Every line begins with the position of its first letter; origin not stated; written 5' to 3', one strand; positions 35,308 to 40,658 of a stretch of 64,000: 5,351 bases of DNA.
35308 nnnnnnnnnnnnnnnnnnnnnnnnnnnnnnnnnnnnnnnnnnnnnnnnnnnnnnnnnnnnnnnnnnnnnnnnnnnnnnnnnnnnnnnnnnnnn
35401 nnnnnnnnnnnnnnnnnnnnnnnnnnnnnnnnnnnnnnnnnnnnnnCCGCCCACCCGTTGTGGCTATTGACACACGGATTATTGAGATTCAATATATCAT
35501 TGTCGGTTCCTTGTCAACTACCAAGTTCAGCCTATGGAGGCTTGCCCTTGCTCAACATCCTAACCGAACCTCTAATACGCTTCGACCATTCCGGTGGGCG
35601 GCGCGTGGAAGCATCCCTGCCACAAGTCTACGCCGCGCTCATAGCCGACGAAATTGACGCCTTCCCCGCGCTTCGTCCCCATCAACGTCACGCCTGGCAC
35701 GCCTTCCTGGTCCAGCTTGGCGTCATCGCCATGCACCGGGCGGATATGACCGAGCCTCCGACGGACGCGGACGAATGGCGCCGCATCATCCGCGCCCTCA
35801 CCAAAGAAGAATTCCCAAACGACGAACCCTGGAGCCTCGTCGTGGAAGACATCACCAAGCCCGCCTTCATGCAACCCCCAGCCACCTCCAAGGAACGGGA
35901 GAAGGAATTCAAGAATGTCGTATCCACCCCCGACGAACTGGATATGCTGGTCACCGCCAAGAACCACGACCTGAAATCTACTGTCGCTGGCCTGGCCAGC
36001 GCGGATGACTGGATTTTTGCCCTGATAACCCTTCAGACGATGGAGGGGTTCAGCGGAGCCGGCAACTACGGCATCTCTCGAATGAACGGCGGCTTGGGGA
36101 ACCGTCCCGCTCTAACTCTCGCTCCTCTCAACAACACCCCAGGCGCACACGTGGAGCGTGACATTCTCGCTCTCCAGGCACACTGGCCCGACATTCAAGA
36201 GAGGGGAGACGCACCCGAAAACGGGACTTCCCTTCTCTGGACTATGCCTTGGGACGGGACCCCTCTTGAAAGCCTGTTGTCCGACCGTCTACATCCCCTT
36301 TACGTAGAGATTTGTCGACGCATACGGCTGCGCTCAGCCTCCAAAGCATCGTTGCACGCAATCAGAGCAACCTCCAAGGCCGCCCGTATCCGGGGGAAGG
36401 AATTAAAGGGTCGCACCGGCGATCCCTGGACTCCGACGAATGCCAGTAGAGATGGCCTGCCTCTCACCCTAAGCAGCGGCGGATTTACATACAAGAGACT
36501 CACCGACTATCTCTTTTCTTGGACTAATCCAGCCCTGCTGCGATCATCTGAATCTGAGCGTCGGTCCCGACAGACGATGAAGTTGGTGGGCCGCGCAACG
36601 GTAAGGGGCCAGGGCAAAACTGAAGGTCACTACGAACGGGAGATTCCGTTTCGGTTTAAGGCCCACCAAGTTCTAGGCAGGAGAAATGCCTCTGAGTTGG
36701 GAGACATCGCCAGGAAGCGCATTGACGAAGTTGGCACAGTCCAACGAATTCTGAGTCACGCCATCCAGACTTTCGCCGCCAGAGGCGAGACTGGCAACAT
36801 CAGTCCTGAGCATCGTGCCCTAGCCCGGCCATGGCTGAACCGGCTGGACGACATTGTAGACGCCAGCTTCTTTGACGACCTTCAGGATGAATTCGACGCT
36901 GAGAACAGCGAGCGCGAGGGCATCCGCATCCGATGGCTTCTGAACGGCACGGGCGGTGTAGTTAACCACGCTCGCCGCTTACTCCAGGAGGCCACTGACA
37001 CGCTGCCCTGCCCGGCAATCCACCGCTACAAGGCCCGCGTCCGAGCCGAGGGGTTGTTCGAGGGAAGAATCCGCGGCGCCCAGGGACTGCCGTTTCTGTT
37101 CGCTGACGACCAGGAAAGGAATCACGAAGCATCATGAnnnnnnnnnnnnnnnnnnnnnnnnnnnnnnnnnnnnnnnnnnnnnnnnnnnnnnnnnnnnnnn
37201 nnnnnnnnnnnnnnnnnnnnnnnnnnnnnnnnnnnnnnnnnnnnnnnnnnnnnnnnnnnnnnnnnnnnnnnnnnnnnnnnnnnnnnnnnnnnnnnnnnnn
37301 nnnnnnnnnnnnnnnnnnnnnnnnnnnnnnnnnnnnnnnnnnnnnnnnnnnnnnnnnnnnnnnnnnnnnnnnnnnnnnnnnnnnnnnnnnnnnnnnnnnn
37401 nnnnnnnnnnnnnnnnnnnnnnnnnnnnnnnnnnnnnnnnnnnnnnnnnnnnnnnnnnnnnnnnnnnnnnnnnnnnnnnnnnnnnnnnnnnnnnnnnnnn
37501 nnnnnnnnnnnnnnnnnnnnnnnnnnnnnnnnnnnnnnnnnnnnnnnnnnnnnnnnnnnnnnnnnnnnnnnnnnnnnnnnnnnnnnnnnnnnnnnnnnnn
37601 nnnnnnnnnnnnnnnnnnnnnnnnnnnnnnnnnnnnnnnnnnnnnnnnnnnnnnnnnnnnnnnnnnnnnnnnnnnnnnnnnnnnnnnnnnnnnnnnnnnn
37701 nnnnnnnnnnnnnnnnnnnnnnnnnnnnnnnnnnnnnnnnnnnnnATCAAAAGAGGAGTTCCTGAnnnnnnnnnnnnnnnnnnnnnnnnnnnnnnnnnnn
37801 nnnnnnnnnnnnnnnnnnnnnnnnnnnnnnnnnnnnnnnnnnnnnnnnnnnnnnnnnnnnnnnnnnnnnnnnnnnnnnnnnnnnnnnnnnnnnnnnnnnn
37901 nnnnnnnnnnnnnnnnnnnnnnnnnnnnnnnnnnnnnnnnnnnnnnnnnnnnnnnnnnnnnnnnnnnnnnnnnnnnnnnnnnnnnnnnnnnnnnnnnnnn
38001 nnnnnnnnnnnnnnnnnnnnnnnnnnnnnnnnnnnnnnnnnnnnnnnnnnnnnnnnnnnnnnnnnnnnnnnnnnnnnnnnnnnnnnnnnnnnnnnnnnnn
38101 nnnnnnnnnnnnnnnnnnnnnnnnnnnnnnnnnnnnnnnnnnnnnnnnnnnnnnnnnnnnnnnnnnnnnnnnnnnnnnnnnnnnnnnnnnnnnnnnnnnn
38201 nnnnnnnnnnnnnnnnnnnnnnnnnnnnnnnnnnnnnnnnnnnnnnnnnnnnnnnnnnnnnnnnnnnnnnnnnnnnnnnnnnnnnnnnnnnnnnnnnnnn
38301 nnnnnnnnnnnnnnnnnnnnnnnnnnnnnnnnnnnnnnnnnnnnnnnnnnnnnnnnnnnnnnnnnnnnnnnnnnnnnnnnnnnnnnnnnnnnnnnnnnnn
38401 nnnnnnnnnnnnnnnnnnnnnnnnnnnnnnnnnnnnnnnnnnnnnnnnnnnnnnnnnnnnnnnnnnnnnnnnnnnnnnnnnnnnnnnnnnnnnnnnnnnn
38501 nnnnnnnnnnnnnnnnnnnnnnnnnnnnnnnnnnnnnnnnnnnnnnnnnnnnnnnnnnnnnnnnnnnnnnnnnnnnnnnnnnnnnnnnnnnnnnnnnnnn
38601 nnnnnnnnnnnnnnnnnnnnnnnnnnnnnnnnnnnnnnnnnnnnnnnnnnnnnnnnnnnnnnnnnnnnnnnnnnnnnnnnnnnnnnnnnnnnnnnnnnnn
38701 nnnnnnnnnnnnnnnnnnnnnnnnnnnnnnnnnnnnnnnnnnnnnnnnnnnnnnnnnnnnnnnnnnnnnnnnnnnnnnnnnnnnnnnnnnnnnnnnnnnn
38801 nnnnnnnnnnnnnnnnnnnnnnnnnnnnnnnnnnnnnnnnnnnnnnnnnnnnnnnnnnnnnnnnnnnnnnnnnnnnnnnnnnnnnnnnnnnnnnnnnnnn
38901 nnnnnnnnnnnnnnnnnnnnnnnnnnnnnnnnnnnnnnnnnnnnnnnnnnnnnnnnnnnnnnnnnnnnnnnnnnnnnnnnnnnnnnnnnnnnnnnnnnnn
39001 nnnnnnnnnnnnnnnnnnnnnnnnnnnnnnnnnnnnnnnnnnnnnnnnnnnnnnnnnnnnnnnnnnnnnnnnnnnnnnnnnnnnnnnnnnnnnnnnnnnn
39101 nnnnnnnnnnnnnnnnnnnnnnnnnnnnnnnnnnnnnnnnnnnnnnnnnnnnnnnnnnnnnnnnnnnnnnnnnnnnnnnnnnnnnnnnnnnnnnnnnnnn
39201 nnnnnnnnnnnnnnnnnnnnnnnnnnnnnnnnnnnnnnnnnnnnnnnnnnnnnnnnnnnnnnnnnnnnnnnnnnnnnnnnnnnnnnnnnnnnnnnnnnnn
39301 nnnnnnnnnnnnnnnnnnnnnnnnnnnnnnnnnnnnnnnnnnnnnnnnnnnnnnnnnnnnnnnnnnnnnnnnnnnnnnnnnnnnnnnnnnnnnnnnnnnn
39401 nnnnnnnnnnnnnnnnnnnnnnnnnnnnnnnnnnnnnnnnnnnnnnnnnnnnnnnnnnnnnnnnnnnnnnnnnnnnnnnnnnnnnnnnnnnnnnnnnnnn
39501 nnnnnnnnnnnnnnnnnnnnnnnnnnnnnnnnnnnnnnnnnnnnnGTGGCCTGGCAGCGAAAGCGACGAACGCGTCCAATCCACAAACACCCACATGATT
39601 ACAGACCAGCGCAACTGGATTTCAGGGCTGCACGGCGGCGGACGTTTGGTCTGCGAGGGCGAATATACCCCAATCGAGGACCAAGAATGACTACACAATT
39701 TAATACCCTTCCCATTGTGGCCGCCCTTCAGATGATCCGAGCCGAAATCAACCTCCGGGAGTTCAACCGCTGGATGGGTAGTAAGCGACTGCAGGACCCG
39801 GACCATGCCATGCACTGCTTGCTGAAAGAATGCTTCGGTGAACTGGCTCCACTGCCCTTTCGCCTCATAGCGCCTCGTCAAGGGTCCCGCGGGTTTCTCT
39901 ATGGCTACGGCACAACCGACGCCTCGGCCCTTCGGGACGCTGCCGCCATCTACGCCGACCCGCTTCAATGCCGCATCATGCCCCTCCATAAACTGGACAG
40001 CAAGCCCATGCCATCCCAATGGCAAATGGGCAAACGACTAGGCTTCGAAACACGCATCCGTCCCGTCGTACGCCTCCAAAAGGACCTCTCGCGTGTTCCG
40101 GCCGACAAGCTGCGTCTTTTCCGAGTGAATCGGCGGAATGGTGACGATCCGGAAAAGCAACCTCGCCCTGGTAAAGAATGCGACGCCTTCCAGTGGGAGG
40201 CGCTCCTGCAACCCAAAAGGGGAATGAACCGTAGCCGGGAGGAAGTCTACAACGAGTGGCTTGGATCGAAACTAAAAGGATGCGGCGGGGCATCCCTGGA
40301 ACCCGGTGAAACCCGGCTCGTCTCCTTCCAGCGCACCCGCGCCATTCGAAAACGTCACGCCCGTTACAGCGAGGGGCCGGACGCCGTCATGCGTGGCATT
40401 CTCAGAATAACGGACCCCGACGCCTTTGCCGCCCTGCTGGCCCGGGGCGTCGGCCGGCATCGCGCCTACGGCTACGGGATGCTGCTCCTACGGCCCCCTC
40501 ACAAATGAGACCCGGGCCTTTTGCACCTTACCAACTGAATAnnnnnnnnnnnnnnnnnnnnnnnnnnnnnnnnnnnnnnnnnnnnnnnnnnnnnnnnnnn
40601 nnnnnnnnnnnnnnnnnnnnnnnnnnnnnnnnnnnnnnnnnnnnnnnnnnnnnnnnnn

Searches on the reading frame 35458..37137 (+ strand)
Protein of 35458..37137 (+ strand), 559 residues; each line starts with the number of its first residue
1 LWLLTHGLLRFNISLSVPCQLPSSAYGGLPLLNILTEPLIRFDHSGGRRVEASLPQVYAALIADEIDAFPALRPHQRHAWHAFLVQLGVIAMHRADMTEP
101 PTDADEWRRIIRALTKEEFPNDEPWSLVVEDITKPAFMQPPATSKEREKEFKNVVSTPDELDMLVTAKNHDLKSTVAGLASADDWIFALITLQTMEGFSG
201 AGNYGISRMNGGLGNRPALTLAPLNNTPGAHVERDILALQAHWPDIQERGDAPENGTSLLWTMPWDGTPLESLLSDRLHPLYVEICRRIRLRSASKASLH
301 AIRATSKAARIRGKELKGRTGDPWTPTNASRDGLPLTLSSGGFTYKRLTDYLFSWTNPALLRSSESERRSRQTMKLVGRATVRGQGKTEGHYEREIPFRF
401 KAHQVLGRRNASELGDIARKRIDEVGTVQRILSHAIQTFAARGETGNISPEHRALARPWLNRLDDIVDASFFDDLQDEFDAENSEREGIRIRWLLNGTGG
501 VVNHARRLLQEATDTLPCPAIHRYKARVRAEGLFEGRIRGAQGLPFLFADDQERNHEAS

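Call 13: search_protein_families(library=pfam, proteins=[window:35458-37137:+])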
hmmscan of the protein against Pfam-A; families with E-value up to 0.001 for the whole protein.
window:35458-37137:+ (559 aa): 0 families
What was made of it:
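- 35458..37137 (+): cse1/casA. No Pfam hit (call 13).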

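Call 55: search_protein_families(library=ncbifam, proteins=[window:35458-37137:+], max_evalue=0.001)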
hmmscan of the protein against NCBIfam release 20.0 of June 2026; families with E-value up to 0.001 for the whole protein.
window:35458-37137:+ (559 aa): 1 family
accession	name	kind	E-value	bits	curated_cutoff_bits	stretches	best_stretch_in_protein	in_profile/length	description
TIGR02547.1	casA_cse1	equivalog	1.7e-24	86.6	70.05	1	33-475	1-442/504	type I-E CRISPR-associated protein Cse1/CasA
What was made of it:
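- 35458..37137 (+): NCBIfam TIGR02547 casA_cse1 scores 86.6 bits, above the 70.05 cut-off (call 55).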

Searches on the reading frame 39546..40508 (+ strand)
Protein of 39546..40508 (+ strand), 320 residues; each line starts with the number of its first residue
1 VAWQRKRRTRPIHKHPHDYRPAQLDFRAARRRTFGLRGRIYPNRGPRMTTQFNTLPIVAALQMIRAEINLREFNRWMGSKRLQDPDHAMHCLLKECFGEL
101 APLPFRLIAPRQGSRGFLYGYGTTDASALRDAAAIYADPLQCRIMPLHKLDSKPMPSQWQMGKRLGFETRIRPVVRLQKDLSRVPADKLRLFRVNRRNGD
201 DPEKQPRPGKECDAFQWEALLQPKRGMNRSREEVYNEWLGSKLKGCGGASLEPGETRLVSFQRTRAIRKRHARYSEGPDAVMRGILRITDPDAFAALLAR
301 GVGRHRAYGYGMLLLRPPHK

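Call 13: search_protein_families(library=pfam, proteins=[window:39546-40508:+])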
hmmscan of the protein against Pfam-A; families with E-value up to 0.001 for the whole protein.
window:39546-40508:+ (320 aa): 1 family
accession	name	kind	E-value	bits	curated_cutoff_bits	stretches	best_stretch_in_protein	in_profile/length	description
PF08798.16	CRISPR_assoc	-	5.4e-27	95.9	25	1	64-317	4-223/223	CRISPR associated protein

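Call 55: search_protein_families(library=ncbifam, proteins=[window:39546-40508:+], max_evalue=0.001)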
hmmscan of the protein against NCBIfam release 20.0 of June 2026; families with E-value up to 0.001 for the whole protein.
window:39546-40508:+ (320 aa): 1 family
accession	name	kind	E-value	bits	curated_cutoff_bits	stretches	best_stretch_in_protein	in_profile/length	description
TIGR01907.1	casE_Cse3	equivalog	5.6e-13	49.7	45.2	1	147-317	70-207/208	type I-E CRISPR-associated protein Cas6/Cse3/CasE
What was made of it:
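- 37134..40508 (+): cse2 (37134-37745), cas7 (37766-38953), cas5 (38914-39690), cas6e (39546-40508). TIGR01907 casE (call 55).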
